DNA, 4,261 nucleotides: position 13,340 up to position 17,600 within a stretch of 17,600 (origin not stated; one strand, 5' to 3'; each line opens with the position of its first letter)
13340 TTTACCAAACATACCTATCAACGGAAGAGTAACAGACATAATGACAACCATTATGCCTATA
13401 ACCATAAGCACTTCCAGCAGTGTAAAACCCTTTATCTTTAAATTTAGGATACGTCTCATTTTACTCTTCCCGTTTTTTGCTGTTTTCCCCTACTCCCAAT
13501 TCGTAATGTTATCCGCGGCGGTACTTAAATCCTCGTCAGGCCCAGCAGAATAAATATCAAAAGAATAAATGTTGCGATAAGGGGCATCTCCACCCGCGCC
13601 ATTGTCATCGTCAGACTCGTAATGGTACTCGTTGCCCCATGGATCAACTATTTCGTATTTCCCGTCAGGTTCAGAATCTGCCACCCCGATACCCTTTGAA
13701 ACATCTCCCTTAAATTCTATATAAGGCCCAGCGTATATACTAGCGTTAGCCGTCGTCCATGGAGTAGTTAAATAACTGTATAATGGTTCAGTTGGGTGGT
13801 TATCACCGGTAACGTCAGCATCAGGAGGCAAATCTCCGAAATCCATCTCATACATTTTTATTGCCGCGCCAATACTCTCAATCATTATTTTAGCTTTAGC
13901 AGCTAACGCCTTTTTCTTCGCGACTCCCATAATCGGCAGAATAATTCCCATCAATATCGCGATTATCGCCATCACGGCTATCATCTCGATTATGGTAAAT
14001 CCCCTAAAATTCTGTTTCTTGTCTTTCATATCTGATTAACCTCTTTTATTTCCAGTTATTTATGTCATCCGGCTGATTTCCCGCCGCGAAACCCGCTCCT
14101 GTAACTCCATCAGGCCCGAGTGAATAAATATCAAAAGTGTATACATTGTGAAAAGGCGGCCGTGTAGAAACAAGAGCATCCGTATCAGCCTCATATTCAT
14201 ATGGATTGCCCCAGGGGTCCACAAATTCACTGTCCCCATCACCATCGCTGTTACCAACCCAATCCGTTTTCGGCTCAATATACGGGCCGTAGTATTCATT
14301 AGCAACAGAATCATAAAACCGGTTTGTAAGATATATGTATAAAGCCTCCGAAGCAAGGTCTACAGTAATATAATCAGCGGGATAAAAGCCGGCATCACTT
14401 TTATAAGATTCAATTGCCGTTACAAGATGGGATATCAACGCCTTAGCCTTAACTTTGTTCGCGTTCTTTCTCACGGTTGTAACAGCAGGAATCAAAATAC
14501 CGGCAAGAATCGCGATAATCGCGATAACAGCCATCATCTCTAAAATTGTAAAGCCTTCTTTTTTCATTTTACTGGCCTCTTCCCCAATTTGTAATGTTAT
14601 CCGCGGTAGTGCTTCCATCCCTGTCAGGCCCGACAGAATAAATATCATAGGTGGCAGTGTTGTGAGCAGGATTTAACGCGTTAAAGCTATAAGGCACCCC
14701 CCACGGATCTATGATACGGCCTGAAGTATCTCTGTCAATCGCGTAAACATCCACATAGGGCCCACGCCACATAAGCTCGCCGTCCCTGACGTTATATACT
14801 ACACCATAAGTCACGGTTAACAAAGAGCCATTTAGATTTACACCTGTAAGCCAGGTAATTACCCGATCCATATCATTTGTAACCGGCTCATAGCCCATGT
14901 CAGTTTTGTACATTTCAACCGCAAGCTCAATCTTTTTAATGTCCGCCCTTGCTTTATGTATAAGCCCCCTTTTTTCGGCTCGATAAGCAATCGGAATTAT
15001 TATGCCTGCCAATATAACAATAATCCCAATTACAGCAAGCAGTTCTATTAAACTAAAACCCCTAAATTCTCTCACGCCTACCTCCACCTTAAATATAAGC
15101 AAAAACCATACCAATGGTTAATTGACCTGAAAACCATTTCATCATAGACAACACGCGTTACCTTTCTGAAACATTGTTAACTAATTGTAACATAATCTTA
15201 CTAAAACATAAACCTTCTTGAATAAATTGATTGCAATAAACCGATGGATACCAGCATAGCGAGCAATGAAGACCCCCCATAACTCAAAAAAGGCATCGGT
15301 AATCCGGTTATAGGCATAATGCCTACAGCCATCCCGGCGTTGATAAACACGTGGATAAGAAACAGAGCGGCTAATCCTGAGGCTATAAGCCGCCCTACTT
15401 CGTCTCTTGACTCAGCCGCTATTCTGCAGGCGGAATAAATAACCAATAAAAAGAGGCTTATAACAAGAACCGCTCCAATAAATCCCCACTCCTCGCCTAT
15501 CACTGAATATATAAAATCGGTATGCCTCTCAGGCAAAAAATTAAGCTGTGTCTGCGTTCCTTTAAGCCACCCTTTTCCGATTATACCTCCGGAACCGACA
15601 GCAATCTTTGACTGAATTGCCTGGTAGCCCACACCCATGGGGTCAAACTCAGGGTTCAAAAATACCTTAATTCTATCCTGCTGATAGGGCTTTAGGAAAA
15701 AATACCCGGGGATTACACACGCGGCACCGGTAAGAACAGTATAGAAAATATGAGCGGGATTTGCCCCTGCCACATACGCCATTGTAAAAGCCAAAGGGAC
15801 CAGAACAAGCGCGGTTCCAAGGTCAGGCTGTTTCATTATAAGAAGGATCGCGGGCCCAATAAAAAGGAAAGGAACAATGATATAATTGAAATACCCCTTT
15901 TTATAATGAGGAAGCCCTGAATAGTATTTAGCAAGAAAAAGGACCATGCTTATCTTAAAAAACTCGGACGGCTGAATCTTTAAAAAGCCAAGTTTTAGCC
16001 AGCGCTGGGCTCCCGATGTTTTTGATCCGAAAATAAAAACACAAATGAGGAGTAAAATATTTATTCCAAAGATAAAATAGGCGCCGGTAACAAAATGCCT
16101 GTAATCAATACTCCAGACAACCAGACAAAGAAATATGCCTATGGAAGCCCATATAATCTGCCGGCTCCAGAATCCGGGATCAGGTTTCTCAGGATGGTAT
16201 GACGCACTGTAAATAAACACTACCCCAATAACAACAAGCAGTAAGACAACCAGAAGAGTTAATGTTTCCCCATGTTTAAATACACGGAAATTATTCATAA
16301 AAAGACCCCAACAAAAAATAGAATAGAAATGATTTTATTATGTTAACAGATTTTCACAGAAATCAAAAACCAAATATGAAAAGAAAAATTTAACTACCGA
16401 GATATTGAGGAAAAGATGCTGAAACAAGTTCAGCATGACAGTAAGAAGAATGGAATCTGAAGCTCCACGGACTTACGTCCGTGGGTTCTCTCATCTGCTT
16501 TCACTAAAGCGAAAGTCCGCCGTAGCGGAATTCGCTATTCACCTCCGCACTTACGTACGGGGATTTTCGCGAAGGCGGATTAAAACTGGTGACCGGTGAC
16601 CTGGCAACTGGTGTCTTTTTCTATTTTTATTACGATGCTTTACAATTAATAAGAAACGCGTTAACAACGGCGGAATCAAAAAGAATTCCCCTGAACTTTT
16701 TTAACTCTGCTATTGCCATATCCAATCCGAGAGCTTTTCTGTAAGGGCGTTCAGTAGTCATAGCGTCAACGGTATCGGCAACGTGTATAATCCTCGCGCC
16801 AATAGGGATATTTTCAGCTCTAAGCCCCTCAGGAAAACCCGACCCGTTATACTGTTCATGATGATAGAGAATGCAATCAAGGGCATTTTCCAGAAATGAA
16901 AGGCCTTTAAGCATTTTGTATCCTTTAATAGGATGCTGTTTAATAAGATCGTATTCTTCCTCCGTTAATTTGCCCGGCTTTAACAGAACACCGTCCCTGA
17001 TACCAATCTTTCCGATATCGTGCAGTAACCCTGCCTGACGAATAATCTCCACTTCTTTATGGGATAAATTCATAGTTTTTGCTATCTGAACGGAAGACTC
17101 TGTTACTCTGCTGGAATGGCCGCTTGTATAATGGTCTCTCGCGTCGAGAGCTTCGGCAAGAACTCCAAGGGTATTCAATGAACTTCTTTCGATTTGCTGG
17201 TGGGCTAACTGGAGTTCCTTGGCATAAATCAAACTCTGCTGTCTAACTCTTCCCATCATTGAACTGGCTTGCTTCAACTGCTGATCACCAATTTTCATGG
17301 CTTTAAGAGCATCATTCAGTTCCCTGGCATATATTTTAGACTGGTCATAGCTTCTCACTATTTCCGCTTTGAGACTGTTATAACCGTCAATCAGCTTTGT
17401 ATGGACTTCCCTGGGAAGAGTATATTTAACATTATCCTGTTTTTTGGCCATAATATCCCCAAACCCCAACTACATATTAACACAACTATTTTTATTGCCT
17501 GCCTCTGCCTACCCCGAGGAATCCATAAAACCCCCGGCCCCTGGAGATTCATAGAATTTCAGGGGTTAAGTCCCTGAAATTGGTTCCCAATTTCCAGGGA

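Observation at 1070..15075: Orphan pseudopilus operon linked to H-X9-DG pilins and an adhesin/membrane-protein/lipase cassette: candidate uncharacterised type-IV-filament surface or secretion system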

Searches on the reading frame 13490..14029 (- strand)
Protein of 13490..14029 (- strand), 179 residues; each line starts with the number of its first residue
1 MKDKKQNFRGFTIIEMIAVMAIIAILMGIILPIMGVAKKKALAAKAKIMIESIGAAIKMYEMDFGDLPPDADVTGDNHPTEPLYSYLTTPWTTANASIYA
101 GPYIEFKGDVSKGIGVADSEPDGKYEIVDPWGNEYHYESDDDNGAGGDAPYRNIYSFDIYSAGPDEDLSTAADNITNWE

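Call 5: search_protein_families(library=pfam, max_evalue=0.01, proteins=[window:13490-14029:-])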
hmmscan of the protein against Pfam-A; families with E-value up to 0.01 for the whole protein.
window:13490-14029:- (179 aa): 2 families
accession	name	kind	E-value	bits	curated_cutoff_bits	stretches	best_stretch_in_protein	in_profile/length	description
PF07963.17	N_methyl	-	1.8e-07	30.9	21.2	1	7-31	3-27/27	Prokaryotic N-terminal methylation motif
PF08334.16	T2SSG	-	9.1e-07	29.4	21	0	38-70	6-38/108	Type II secretion system (T2SS), protein G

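Call 7: search_protein_families(library=ncbifam, max_evalue=0.01, proteins=[window:13490-14029:-])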
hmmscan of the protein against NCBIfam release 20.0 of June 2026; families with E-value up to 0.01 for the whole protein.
window:13490-14029:- (179 aa): 10 families
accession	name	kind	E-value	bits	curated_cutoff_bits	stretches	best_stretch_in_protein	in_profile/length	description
TIGR01710.1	typeII_sec_gspG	equivalog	1.8e-14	53.9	88.85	1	9-70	1-62/134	type II secretion system major pseudopilin GspG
NF040999.1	pilin_ComGC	equivalog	2.5e-08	34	75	1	9-68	2-61/84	competence type IV pilus major pilin ComGC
TIGR02532.1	IV_pilin_GFxxxE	domain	2.6e-06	27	16.3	1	9-31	2-24/24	prepilin-type N-terminal cleavage/methylation domain-containing protein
TIGR01708.2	typeII_sec_gspH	equivalog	1.7e-05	24.9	80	1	9-47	2-41/169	type II secretion system minor pseudopilin GspH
NF007862.0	PRK10574.1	equivalog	2.9e-05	24.2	138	1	7-44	3-41/145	prepilin peptidase-dependent pilin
TIGR02596.1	TIGR02596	subfamily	3.7e-05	23.9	70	1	11-59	1-50/196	Verru_Chthon cassette protein D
NF041013.1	T4P_ComGE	equivalog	0.00013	22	49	1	6-47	1-42/83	competence type IV pilus minor pilin ComGE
NF041775.1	typeIV_PilA_Myxo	equivalog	0.0018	18.3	400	1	8-53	10-55/214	type IV pilin protein PilA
TIGR02599.1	TIGR02599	subfamily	0.0045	16.3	256.5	1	10-48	1-39/361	Verru_Chthon cassette protein C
NF038303.1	EPS_HpsB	equivalog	0.0051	16.8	150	1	9-40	3-34/211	hormogonium polysaccharide secretion pseudopilin HpsB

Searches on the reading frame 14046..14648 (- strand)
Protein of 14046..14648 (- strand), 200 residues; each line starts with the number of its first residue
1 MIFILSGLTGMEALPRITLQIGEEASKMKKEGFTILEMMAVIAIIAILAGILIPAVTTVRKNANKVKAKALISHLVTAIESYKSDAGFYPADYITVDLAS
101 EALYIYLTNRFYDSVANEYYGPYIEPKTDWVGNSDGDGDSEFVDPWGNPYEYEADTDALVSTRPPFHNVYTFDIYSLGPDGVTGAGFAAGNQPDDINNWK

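Call 5: search_protein_families(library=pfam, max_evalue=0.01, proteins=[window:14046-14648:-])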
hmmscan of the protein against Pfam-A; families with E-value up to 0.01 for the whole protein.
window:14046-14648:- (200 aa): 2 families
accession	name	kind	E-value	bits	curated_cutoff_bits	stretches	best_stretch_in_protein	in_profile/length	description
PF08334.16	T2SSG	-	2.5e-08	34.4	21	1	58-186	4-99/108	Type II secretion system (T2SS), protein G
PF07963.17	N_methyl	-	1.7e-06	27.7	21.2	1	28-52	2-26/27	Prokaryotic N-terminal methylation motif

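Call 7: search_protein_families(library=ncbifam, max_evalue=0.01, proteins=[window:14046-14648:-])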
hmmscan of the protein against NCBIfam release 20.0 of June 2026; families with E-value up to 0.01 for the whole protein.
window:14046-14648:- (200 aa): 9 families
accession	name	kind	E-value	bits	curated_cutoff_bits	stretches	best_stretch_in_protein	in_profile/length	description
TIGR01710.1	typeII_sec_gspG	equivalog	5.1e-18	65.4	88.85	2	32-92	2-62/134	type II secretion system major pseudopilin GspG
NF040999.1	pilin_ComGC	equivalog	9.9e-09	35.3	75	1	31-87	2-58/84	competence type IV pilus major pilin ComGC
NF041775.1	typeIV_PilA_Myxo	equivalog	4.9e-08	33.2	400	1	29-89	9-69/214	type IV pilin protein PilA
NF007862.0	PRK10574.1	equivalog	1.6e-07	31.6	138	1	28-63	2-38/145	prepilin peptidase-dependent pilin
NF041013.1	T4P_ComGE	equivalog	4.1e-07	30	49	1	29-86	2-60/83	competence type IV pilus minor pilin ComGE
TIGR01708.2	typeII_sec_gspH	equivalog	8.1e-07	29.2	80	1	31-84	2-52/169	type II secretion system minor pseudopilin GspH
TIGR02532.1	IV_pilin_GFxxxE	domain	3.9e-06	26.5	16.3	1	32-52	3-23/24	prepilin-type N-terminal cleavage/methylation domain-containing protein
TIGR02596.1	TIGR02596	subfamily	0.0016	18.6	70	1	33-67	1-34/196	Verru_Chthon cassette protein D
NF040982.1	ComGD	equivalog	0.0035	17.7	70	1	31-83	2-51/139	competence type IV pilus minor pilin ComGD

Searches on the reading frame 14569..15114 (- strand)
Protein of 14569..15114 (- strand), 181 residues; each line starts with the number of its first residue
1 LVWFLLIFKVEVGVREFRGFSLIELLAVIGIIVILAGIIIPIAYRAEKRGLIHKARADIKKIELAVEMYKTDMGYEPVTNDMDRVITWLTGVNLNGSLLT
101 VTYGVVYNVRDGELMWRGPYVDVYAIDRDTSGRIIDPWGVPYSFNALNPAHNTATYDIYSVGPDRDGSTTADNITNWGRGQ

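Call 5: search_protein_families(library=pfam, max_evalue=0.01, proteins=[window:14569-15114:-])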
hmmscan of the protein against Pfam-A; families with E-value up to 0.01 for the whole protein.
window:14569-15114:- (181 aa): 2 families
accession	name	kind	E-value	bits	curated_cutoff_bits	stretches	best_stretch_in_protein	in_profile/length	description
PF08334.16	T2SSG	-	4.7e-10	39.9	21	1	135-177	67-108/108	Type II secretion system (T2SS), protein G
PF07963.17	N_methyl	-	9.5e-05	22.3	21.2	1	18-39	5-26/27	Prokaryotic N-terminal methylation motif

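Call 7: search_protein_families(library=ncbifam, max_evalue=0.01, proteins=[window:14569-15114:-])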
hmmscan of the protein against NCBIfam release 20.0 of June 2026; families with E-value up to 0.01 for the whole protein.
window:14569-15114:- (181 aa): 7 families
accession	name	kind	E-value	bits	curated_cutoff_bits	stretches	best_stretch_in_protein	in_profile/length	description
TIGR01710.1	typeII_sec_gspG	equivalog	1.8e-17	63.6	88.85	2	18-80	1-63/134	type II secretion system major pseudopilin GspG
NF007862.0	PRK10574.1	equivalog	6.1e-05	23.2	138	1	17-45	4-31/145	prepilin peptidase-dependent pilin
NF041775.1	typeIV_PilA_Myxo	equivalog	7.5e-05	22.8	400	1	17-63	10-56/214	type IV pilin protein PilA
TIGR02532.1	IV_pilin_GFxxxE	domain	8.6e-05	22.2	16.3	1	18-40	2-24/24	prepilin-type N-terminal cleavage/methylation domain-containing protein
NF040999.1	pilin_ComGC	equivalog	0.00014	22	75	1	18-82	2-66/84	competence type IV pilus major pilin ComGC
TIGR01708.2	typeII_sec_gspH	equivalog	0.0011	19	80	1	18-58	2-42/169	type II secretion system minor pseudopilin GspH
NF041013.1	T4P_ComGE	equivalog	0.0021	18.1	49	1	17-46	3-32/83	competence type IV pilus minor pilin ComGE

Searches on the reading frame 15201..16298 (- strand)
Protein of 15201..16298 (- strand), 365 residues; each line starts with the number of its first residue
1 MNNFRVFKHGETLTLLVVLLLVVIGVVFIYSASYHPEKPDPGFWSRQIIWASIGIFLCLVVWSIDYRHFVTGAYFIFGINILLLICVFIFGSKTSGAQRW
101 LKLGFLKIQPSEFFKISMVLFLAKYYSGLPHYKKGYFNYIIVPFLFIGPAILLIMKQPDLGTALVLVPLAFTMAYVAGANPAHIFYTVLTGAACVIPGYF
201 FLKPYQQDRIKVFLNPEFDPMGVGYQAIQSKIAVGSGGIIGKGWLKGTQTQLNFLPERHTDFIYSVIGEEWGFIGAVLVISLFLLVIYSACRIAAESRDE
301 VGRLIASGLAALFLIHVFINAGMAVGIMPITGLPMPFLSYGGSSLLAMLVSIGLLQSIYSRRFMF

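Call 5: search_protein_families(library=pfam, max_evalue=0.01, proteins=[window:15201-16298:-])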
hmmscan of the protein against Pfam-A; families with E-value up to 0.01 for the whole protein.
window:15201-16298:- (365 aa): 2 families
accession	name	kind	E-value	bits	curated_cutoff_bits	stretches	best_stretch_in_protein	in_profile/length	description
PF01098.24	FTSW_RODA_SPOVE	-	4.3e-108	361.9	26.4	1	12-359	2-351/356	Cell cycle protein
PF18895.5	T4SS_pilin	-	0.0019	18.6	26.6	1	16-64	23-67/71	Type IV secretion system pilin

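Call 7: search_protein_families(library=ncbifam, max_evalue=0.01, proteins=[window:15201-16298:-])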
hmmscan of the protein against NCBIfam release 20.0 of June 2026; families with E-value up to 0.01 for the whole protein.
window:15201-16298:- (365 aa): 7 families
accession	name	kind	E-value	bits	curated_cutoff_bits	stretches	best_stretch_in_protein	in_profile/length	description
TIGR02210.1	rodA_shape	equivalog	3.7e-123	411.2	336.7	1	13-362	3-356/357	rod shape-determining protein RodA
TIGR02614.1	ftsW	equivalog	1.9e-99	333.2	337.5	1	13-360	3-355/357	putative lipid II flippase FtsW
TIGR02615.1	spoVE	exception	8.4e-86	288.6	448.8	1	13-358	3-352/354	stage V sporulation protein E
NF008060.0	PRK10794.1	equivalog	1.4e-83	280.9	590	1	12-364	18-365/370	peptidoglycan glycosyltransferase MrdB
NF037961.1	RodA_shape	subfamily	6.1e-75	253.1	150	2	202-351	244-400/415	rod shape-determining protein RodA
NF008042.0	PRK10774.1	equivalog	1.2e-56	192.4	493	1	15-358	40-388/405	cell division protein FtsW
NF045849.1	ICE_MMCAP2_0565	equivalog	0.0099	15.5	40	1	15-64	22-72/80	Mbov_0395 family pilin-like conjugal transfer protein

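Call 10: find_encoding_contigs(protein=window:15201-16298:-, flank=10000, max_places=4)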
Protein window:15201-16298:- (365 aa): 6 contigs read that carry it; 4 places shown.
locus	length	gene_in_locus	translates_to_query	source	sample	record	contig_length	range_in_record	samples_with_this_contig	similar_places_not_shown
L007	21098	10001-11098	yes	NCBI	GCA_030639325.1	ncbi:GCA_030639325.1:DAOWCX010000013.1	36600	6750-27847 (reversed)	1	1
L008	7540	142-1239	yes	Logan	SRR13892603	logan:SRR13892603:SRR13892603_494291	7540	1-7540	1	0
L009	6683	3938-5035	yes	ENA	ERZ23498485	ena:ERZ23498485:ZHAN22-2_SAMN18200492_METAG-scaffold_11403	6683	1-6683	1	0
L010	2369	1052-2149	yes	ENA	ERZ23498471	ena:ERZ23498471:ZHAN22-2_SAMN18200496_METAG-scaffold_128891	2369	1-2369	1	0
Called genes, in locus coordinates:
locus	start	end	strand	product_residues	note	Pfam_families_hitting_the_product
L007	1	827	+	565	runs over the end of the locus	PF02518:HATPase_c, PF13589:HATPase_c_3, PF01119:DNA_mis_repair, PF08676:MutL_C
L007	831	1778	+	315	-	PF01745:IPT, PF01715:IPPT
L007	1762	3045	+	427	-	PF13167:GTP-bdg_N, PF16360:GTP-bdg_M, PF03193:RsgA_GTPase (faint), PF01926:MMR_HSR1, PF02421:FeoB_N (weak)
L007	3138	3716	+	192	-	PF01510:Amidase_2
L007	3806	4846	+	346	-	PF06723:MreB_Mbl, PF00022:Actin (weak), PF25216:Volactin (faint), PF11104:PilM_2 (faint), PF00012:HSP70, PF14450:FtsA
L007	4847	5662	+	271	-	PF04085:MreC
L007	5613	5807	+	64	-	-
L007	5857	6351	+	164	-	PF04093:MreD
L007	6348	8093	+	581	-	PF03717:PBP_dimer, PF00905:Transpeptidase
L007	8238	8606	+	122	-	PF00072:Response_reg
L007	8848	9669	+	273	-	PF13487:HD_5, PF01966:HD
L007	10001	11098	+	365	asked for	PF01098:FTSW_RODA_SPOVE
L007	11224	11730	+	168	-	PF08334:T2SSG (faint)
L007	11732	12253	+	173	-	PF07963:N_methyl (weak), PF08334:T2SSG (weak)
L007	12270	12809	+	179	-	PF07963:N_methyl, PF08334:T2SSG (faint)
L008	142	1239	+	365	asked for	PF01098:FTSW_RODA_SPOVE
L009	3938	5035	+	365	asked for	PF01098:FTSW_RODA_SPOVE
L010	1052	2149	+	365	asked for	PF01098:FTSW_RODA_SPOVE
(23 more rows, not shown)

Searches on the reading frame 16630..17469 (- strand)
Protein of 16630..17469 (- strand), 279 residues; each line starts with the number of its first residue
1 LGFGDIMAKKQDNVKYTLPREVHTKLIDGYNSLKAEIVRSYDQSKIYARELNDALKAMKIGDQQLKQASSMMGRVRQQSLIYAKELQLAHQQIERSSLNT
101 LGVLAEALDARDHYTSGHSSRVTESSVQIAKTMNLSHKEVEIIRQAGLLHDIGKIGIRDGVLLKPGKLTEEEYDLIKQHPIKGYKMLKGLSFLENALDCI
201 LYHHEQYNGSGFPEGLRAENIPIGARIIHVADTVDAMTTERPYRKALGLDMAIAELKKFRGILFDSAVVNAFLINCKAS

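Call 5: search_protein_families(library=pfam, max_evalue=0.01, proteins=[window:16630-17469:-])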
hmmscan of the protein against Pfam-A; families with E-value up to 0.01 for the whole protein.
window:16630-17469:- (279 aa): 3 families
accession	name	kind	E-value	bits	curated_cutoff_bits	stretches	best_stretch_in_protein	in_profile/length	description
PF13487.12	HD_5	-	8.5e-40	136.7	27.2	1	103-268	2-170/170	HD domain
PF01966.28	HD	-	3.4e-21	76.1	22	1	116-237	2-116/116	HD domain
PF08668.18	HDOD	-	0.0039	17.1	22.9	1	115-157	95-135/196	HDOD domain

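Call 7: search_protein_families(library=ncbifam, max_evalue=0.01, proteins=[window:16630-17469:-])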
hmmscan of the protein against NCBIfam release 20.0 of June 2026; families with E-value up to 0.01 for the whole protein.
window:16630-17469:- (279 aa): 6 families
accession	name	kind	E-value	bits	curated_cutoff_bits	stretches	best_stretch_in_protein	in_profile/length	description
NF053512.1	nitric_RR_NosR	exception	4.7e-43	147.8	400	1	82-277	159-355/422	response regulator c-di-GMP phosphodiesterase, NosR family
TIGR00277.1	HDIG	domain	2.5e-08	33.7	27.6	1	117-206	7-84/84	HDIG domain-containing metalloprotein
TIGR02621.3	cas3_GSU0051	exception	8.9e-05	21.5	400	1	116-154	672-710/854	type I-G CRISPR-associated helicase/endonuclease Cas3g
NF045665.1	NTPtran_DVU1551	equivalog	0.0003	19.9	315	1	97-154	200-259/359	DVU_1551 family NTP transferase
NF005519.0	PRK07152.1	equivalog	0.0018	17.2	315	1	55-155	144-234/361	nicotinate-nucleotide adenylyltransferase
TIGR02578.2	cas_TM1811_Csm1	equivalog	0.0036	16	170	1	146-239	7-80/753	type III-A CRISPR-associated protein Cas10/Csm1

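Call 8: find_encoding_contigs(protein=window:16630-17469:-, flank=10000, max_places=6)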
Protein window:16630-17469:- (279 aa): no gene with exactly this product is on record in the collection.
